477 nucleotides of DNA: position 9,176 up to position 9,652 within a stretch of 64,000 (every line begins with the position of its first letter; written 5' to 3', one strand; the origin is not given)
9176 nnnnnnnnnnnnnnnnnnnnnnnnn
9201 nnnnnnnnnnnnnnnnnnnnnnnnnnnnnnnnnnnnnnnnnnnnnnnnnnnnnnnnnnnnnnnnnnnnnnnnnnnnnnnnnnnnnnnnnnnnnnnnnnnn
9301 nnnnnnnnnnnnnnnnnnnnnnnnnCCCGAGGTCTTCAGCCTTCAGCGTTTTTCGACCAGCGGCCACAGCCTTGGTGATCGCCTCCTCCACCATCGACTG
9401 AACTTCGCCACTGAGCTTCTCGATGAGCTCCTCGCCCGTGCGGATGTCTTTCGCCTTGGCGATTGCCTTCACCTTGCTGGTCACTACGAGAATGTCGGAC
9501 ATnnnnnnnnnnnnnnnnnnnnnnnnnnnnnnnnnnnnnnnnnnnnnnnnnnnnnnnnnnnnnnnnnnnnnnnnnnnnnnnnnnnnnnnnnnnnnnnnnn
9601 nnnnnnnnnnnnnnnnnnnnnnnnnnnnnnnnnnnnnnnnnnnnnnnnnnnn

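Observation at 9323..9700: Phage-encoded histone-fold protein with the archaeal-histone AGRKT-L-KAEDL signature, fused to a Cys-rich zinc module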

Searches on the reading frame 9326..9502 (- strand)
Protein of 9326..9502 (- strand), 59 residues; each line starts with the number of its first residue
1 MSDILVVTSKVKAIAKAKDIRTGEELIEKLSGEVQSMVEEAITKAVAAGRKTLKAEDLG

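Call 51: search_solved_structures(query=window:9326-9502:-, max_evalue=1, show_alignments=5)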
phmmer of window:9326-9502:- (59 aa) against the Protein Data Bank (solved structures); distinct sequences matched with E-value up to 1: 9.
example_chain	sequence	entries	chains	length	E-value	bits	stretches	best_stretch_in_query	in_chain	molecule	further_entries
9f2c_A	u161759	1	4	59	2.1e-06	31.1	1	5-56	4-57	hypothetical protein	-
6y7o_A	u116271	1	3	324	4.2e-06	30.2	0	3-33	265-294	Tako8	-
6g6m_A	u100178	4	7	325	4.4e-06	30.1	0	3-33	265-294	Tako8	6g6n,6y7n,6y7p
8fvx_A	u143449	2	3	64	4.6e-06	30.1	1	1-58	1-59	CBFD_NFYB_HMF domain-containing protein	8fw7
8cmp_A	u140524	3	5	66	5.2e-06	29.9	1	1-58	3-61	CBFD_NFYB_HMF domain-containing protein | Transcription factor CBF/NF-Y/archaeal histone domain-containing protein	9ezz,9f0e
9qt0_A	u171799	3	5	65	0.0006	23.5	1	3-57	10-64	DUF1931 domain-containing protein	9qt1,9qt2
1b67_A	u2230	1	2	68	0.14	16.2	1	26-58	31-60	PROTEIN (HISTONE HMFA)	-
1hta_A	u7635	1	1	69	0.14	16.2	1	26-58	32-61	HISTONE HMFA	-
1a7w_A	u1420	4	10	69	0.19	15.8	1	26-58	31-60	HISTONE HMFB | PROTEIN (HISTONE HMFB) | HISTONE B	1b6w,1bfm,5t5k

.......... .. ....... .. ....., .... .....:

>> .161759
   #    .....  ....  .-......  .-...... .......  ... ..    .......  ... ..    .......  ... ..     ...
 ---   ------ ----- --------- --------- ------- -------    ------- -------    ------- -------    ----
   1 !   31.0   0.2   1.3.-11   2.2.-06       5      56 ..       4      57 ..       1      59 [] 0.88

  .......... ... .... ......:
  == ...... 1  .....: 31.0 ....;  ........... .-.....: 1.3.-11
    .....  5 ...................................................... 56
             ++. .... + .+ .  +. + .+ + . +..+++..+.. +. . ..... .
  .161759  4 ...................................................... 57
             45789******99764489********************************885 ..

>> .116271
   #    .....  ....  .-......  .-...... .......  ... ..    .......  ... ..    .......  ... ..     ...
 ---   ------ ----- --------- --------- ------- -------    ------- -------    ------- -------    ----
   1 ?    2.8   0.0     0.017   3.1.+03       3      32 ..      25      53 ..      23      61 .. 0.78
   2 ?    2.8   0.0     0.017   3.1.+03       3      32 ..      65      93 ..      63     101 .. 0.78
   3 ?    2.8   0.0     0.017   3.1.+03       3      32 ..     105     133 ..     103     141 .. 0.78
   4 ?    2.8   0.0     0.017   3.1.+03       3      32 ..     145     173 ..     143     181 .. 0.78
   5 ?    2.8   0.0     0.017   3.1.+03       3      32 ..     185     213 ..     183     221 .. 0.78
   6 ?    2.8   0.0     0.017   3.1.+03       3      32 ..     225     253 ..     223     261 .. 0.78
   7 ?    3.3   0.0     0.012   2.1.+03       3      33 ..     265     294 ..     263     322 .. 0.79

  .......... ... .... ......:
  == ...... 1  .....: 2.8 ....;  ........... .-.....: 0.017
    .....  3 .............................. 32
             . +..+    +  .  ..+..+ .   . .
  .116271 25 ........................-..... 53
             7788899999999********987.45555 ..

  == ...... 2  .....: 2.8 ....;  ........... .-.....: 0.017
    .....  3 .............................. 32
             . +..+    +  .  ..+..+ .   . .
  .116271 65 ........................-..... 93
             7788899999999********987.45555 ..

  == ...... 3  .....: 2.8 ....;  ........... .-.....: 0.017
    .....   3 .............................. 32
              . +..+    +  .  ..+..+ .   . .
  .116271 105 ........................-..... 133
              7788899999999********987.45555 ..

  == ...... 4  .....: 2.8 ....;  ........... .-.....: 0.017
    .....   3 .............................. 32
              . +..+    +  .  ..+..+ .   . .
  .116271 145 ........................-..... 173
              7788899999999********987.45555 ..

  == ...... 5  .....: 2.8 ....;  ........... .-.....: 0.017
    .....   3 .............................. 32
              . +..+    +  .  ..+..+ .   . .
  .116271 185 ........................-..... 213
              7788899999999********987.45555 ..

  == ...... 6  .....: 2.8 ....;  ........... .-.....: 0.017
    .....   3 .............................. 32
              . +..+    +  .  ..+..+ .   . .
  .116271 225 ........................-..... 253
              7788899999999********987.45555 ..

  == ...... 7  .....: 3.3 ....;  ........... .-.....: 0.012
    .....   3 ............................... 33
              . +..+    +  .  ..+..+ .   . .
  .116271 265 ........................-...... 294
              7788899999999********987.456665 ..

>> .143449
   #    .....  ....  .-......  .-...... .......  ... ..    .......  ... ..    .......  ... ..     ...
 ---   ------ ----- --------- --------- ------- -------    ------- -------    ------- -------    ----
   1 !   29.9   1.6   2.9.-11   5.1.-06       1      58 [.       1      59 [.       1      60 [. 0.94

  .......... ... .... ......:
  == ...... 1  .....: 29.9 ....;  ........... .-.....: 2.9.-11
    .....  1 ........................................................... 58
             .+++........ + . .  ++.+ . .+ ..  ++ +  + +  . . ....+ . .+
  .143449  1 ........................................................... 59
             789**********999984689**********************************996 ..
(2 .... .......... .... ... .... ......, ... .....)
